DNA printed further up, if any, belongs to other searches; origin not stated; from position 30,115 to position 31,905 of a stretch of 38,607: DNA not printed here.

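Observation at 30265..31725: Heme-copper oxidase subunit I with Gln replacing a CuB histidine and no cross-linked Tyr, D-channel or K-channel residues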

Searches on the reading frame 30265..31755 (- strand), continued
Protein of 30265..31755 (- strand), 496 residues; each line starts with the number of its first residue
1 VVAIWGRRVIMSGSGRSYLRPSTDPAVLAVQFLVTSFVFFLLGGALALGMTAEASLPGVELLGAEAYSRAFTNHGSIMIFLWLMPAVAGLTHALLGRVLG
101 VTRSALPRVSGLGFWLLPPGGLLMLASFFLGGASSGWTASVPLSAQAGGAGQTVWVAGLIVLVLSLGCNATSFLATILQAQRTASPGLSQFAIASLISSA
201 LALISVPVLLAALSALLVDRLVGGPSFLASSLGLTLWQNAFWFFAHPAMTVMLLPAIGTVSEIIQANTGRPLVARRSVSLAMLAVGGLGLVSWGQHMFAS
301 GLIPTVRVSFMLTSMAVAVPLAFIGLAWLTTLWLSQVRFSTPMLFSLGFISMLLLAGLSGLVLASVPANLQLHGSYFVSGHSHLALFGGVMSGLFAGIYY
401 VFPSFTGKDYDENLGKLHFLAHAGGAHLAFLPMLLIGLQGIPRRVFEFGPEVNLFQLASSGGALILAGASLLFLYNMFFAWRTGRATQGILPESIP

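Call 28: find_encoding_contigs(protein=P0042, flank=10000, max_places=3)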
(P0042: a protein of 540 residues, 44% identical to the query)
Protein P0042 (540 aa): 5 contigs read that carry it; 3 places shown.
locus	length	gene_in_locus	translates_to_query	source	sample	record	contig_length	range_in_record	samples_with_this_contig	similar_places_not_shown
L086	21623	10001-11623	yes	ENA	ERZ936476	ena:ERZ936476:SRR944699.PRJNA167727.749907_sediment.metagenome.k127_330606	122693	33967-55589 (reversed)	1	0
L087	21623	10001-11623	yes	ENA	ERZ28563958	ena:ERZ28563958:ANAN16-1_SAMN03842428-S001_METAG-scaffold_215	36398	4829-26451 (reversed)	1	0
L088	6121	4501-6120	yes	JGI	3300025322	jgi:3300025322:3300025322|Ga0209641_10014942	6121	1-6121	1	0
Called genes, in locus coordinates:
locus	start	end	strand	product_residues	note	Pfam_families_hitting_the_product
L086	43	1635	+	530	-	-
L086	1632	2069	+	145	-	-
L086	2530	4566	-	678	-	PF04851:ResIII, PF17757:UvrB_inter, PF27431:UvrB_3rd, PF00271:Helicase_C, PF12344:UvrB, PF02151:UVR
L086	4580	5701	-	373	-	PF02811:PHP (weak)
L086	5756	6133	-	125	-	-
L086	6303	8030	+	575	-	PF14716:HHH_8, PF14520:HHH_5, PF14791:DNA_pol_B_thumb, PF02811:PHP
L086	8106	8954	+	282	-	PF02645:DegV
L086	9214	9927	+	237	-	PF02790:COX2_TM, PF00116:COX2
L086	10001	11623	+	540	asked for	PF00115:COX1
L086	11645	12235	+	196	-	PF00510:COX3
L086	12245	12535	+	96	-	PF03626:COX4_pro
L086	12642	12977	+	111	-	PF01740:STAS, PF13466:STAS_2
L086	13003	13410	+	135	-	PF13581:HATPase_c_2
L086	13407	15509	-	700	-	PF07228:SpoIIE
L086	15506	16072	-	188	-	-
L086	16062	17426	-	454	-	-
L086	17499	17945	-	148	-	PF13115:YtkA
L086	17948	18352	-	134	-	PF02630:SCO1-SenC, PF26971:TM-like_Thioredoxin-like_C (faint)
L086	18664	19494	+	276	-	PF02899:Phage_int_SAM_1, PF00589:Phage_integrase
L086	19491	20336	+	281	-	PF01048:PNP_UDP_1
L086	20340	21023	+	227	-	-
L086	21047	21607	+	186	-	PF00583:Acetyltransf_1, PF13508:Acetyltransf_7 (weak)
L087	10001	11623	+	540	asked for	PF00115:COX1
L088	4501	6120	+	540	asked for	PF00115:COX1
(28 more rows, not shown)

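Call 29: find_encoding_contigs(protein=P0048, flank=10000, max_places=2)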
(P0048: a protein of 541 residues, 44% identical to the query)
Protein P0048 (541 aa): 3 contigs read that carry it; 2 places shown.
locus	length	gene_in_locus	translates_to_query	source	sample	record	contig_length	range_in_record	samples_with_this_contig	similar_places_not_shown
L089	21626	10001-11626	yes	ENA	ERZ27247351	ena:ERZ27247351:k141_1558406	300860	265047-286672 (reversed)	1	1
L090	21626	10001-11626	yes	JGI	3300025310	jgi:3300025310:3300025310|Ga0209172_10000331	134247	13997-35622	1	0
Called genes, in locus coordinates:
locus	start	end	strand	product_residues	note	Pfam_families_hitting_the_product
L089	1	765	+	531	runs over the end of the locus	-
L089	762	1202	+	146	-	-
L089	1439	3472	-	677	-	PF00270:DEAD (faint), PF04851:ResIII, PF13604:AAA_30 (faint), PF17757:UvrB_inter, PF27431:UvrB_3rd, PF00271:Helicase_C, PF12344:UvrB, PF02151:UVR (weak)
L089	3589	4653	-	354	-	PF02811:PHP (weak)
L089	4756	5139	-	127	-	-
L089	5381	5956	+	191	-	PF00188:CAP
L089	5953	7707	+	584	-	PF14716:HHH_8, PF14520:HHH_5 (weak), PF14791:DNA_pol_B_thumb, PF02811:PHP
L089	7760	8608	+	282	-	PF02645:DegV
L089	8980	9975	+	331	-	PF02790:COX2_TM, PF00116:COX2, PF00034:Cytochrom_C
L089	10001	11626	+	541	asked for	PF00115:COX1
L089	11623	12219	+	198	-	PF00510:COX3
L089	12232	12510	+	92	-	PF03626:COX4_pro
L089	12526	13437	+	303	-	PF01040:UbiA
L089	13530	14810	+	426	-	PF13435:Cytochrome_C554 (faint), PF14522:Cytochrome_C7 (faint), PF13447:Multi-haem_cyto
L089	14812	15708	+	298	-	-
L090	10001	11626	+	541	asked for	PF00115:COX1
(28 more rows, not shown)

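Call 46: predict_structure(alignment_id=A1)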
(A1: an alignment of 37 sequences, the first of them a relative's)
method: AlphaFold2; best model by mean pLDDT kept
length: 486 residues; sequences in the alignment: 37
mean_pLDDT: 83.1   pTM: 0.87
mean pLDDT of the five models: 83.1, 79.8, 79.4, 75.5, 74.5
residues with pLDDT >= 90: 222; 70-90: 172; 50-70: 67; < 50: 25
segments of 3 or more residues with pLDDT < 50: 1-6, 124-133, 480-486
pLDDT, mean of each block of 10 residues (from residue 1): 48 87 93 83 70 68 79 95 92 91 94 86 50 56 88 96 96 78 97 95 89 76 82 86 95 95 94 91 69 70 78 95 94 97 87 65 71 85 96 89 96 91 84 61 81 90 94 77 36
secondary structure, 60 per line:
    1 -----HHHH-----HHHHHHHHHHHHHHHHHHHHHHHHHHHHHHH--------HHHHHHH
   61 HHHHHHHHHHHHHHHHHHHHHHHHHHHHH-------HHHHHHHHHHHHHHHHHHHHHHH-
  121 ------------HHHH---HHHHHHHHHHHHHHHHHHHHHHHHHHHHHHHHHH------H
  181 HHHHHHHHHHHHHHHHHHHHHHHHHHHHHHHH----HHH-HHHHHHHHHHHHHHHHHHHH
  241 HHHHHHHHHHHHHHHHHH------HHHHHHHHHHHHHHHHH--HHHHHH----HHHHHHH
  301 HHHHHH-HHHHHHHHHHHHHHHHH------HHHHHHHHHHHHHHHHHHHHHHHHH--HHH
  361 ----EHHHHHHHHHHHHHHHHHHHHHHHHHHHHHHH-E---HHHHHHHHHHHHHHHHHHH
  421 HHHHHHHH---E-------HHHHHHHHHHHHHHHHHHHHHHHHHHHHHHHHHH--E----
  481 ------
elements in order: H6-9 H15-45 H54-89 H97-119 H133-136 H140-173 H180-212 H221-258 H265-281 H284-289 H294-306 H308-324 H331-355 H366-396 H402-428 H440-473

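Call 48: fold_search(model_id=the predicted structure, library=pdb)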
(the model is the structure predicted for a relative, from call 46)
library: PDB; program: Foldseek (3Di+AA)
matches with E <= 10: 554; with E <= 0.001: 91
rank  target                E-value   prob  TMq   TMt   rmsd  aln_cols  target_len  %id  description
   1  7q21_D                1.9e-24  1.00  0.91  0.77   2.6       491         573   34  III2-IV2 respiratory supercomplex from Corynebacterium glutamicum (released 2022-02-02)
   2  7qhm_D                2.5e-24  1.00  0.90  0.76   2.6       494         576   34  Cytochrome bcc-aa3 supercomplex (respiratory supercomplex III2/IV2) from Corynebacterium glutamicum (stigmatellin and  (released 2022-05-18)
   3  1occ_A                3.8e-24  1.00  0.90  0.86   2.4       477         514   30  STRUCTURE OF BOVINE HEART CYTOCHROME C OXIDASE AT THE FULLY OXIDIZED STATE (released 1996-12-07)
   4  8d4t_N                4.6e-24  1.00  0.90  0.86   2.4       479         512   30  Mammalian CIV with GDN bound (released 2022-07-06)
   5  9buh_Ak               4.8e-24  1.00  0.89  0.85   2.5       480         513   30  Cryo-EM structure of respiratory supercomplex I III IV (released 2025-05-21)
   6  7qho_D                5.3e-24  1.00  0.91  0.77   3.0       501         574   34  Cytochrome bcc-aa3 supercomplex (respiratory supercomplex III2/IV2) from Corynebacterium glutamicum (as isolated) (released 2022-05-18)
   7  1ar1_A                8.7e-24  1.00  0.89  0.82   2.6       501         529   29  Structure at 2.7 Angstrom Resolution of the Paracoccus Denitrificans two-subunit Cytochrome C Oxidase Complexed with a (released 1998-02-11)
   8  3dtu_C                9.9e-24  1.00  0.90  0.82   2.7       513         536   29  Catalytic core subunits (I and II) of cytochrome c oxidase from Rhodobacter sphaeroides complexed with deoxycholic aci (released 2008-09-16)
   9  9f5x_2A               9.9e-24  1.00  0.86  0.83   2.5       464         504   34  Structure of the Chlamydomonas reinhardtii respiratory supercomplex I1 III2 IV2 (released 2025-03-12)
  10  3fye_C                1.1e-23  1.00  0.90  0.82   2.7       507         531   29  Catalytic core subunits (I and II) of cytochrome c oxidase from Rhodobacter sphaeroides in the reduced state (released 2009-06-16)
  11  2gsm_A                1.1e-23  1.00  0.90  0.82   2.6       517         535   29  Catalytic Core (Subunits I and II) of Cytochrome c oxidase from Rhodobacter sphaeroides (released 2006-10-10)
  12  7vuw_N                1.3e-23  1.00  0.90  0.86   2.4       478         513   30  Bovine heart cytochrome c oxidase in the cyanide-bound fully oxidized state at 50 K (released 2022-11-16)
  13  2y69_A                1.3e-23  1.00  0.89  0.85   2.5       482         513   30  Bovine heart cytochrome c oxidase re-refined with molecular oxygen (released 2011-02-23)
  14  3dtu_A                1.4e-23  1.00  0.91  0.82   2.7       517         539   29  Catalytic core subunits (I and II) of cytochrome c oxidase from Rhodobacter sphaeroides complexed with deoxycholic aci (released 2008-09-16)
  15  9gy6_F                1.4e-23  1.00  0.91  0.80   2.6       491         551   36  Mycobacterial cytochrome bc1:aa3 with inhibitor (released 2025-04-09)
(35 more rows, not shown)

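Call 49: search_protein_families(library=pfam, proteins=[L002:5249-5770:-, L002:4873-5316:+, L002:3857-4729:-, L004:2310-2711:+, L004:4745-4852:+, L001:8559-8843:+], max_evalue=1)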
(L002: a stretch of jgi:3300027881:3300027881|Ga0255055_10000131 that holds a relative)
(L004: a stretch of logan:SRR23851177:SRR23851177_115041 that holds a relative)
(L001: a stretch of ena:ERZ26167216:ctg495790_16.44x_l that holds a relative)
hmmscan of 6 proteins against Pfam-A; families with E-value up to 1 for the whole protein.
L002:5249-5770:- (173 aa): 0 families

L002:4873-5316:+ (147 aa): 9 families
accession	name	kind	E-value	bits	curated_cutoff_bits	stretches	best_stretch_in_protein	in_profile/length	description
PF01842.31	ACT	-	6e-11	42.4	27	2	88-130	2-46/66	ACT domain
PF19571.5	ACT_8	-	3e-07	30.7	23.5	2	19-73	68-122/141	ACT domain pair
PF13291.12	ACT_4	-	2.8e-06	28.4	27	2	89-133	9-54/80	ACT domain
PF13740.12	ACT_6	-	0.00022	21.5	23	1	88-121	4-37/76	ACT domain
PF22468.2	ACT_9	-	0.00082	19.5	27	1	92-117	7-32/61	ACT domain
PF22629.2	ACT_AHAS_ss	-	0.0023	18.5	27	1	89-135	1-48/67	AHAS small subunit-like ACT domain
PF22190.2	TTHA0829-like_ACT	-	0.0081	16.6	27.4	1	89-107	5-23/70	TTHA0829-like ACT domain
PF13840.12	ACT_7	-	0.013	15.8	27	1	30-52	20-42/65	ACT domain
PF00585.24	Thr_dehydrat_C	-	0.013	15.7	27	1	85-110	9-34/91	C-terminal regulatory domain of Threonine dehydratase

L002:3857-4729:- (290 aa): 2 families
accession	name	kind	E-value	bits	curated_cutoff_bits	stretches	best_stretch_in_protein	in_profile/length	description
PF04442.19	CtaG_Cox11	-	3.5e-30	105.5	25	1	169-281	30-147/148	Cytochrome c oxidase assembly protein CtaG/Cox11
PF24501.1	Ig_TMEM131L_5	-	0.14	12.4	27.8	1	236-271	24-56/66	TMEM131L fifth Ig-like domain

L004:2310-2711:+ (133 aa): 0 families

L004:4745-4852:+ (35 aa): 0 families

L001:8559-8843:+ (94 aa): 7 families
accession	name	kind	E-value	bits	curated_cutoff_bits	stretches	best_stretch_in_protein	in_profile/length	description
PF01842.31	ACT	-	1.9e-08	34.3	27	1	35-78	2-44/66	ACT domain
PF19571.5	ACT_8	-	5.5e-05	23.4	23.5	1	7-87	43-122/141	ACT domain pair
PF13291.12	ACT_4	-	0.012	16.8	27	1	36-80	9-54/80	ACT domain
PF00585.24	Thr_dehydrat_C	-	0.013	15.8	27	1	31-56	8-33/91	C-terminal regulatory domain of Threonine dehydratase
PF22629.2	ACT_AHAS_ss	-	0.029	15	27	1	36-82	1-48/67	AHAS small subunit-like ACT domain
PF22468.2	ACT_9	-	0.034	14.3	27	1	39-64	7-32/61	ACT domain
PF13740.12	ACT_6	-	0.05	14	23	1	35-68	4-37/76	ACT domain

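Call 60: find_homologous_proteins(query=P0244, max_evalue=1e-40)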
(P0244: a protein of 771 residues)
Query P0244 (771 aa): 7992 proteins with E <= 1e-40 among 8000 candidates; the best 120 are listed.
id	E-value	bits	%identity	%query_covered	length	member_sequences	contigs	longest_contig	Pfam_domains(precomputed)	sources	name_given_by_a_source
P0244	0.0e+0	1701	100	100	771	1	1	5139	PF00510.24,PF00115.26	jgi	jgi:cytochrome c oxidase subunit 1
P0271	2.9e-205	702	57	69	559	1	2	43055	PF00115.26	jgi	jgi:cytochrome c oxidase subunit 1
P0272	1.5e-194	667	54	70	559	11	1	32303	PF00115.26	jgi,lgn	-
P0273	3.5e-193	662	54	70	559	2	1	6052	PF00115.26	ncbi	-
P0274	1.9e-191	656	54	70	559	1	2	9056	PF00115.26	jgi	jgi:cytochrome c oxidase subunit 1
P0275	2.1e-191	656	53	70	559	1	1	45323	PF00115.26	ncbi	-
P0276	2.1e-186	640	54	70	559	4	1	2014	PF00115.26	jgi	jgi:cytochrome c oxidase subunit 1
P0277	1.7e-184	634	54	70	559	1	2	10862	PF00115.26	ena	-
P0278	2.6e-184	633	54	68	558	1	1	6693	PF00115.26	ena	-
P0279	6.3e-183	628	53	68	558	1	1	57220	PF00115.26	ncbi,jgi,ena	jgi:cytochrome c oxidase subunit 1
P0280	4.2e-180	619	53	68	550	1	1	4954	PF00115.26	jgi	jgi:cytochrome c oxidase subunit 1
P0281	4.2e-179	616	52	70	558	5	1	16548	PF00115.26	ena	-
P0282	3.4e-177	609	51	70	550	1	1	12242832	PF00115.26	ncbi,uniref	ncbi:cbb3-type cytochrome c oxidase subunit I [Pendulispora albinea]|uniref:Cbb3-type cytochrome c o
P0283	2.8e-176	606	52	67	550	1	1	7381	PF00115.26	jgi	jgi:cytochrome c oxidase subunit 1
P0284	9.1e-176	605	51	69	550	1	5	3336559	PF00115.26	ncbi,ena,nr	ncbi:MAG: cytochrome c oxidase subunit I [Myxococcales bacterium]|nr:cytochrome c oxidase subunit I 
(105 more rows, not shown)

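Call 65: search_solved_structures(query=A1, max_evalue=10, show_alignments=0)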
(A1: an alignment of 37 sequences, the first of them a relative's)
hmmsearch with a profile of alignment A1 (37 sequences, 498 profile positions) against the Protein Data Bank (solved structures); distinct sequences matched with E-value up to 10: 60.
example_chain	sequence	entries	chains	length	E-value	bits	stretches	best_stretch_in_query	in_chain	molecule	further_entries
7rh6_R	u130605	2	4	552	1.5e-119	403.1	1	9-482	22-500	Cytochrome c oxidase subunit 1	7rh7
7rh5_R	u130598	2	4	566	1.7e-119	403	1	9-482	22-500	Cytochrome c oxidase subunit 1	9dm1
6adq_F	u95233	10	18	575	1.8e-119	402.9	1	9-482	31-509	Cytochrome c oxidase subunit 1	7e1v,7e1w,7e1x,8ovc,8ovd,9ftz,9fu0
8hcr_F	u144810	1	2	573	7.4e-118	397.5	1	9-482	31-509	Probable cytochrome c oxidase subunit 1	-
9wcx_I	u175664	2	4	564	8e-118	397.4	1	9-482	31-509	Cytochrome c oxidase subunit 1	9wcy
6hwh_V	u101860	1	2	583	7.8e-115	387.6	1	9-482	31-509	Cytochrome c oxidase subunit 1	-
7q21_D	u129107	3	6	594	7.5e-110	371.1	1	9-482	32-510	Cytochrome c oxidase subunit 1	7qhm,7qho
6koc_A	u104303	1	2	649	8.8e-100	337.9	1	11-481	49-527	AA3-600 quinol oxidase subunit I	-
6kob_A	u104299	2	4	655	9.1e-100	337.9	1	11-481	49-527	AA3-600 quinol oxidase subunit I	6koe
7jro_a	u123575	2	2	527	1.6e-99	337.1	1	11-488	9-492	COX1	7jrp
2yev_A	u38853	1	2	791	1.3e-95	324.2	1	11-483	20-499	CYTOCHROME C OXIDASE POLYPEPTIDE I+III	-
6giq_a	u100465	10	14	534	3.8e-93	316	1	11-486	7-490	Cytochrome c oxidase subunit 1 | CYTOCHROME C OXIDASE SUBUNIT 1; SYNONYM: CYTOCHROME C OXIDASE POLYPEPTIDE I, COX1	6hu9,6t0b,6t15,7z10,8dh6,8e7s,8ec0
8ucj_a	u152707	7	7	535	3.9e-93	316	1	11-491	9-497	Cytochrome c oxidase subunit 1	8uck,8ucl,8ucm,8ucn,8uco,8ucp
9f5x_2A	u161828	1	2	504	5.6e-93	315.5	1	11-464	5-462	Cytochrome c oxidase subunit 1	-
9f60_2A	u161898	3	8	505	5.7e-93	315.5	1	11-464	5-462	Cytochrome c oxidase subunit 1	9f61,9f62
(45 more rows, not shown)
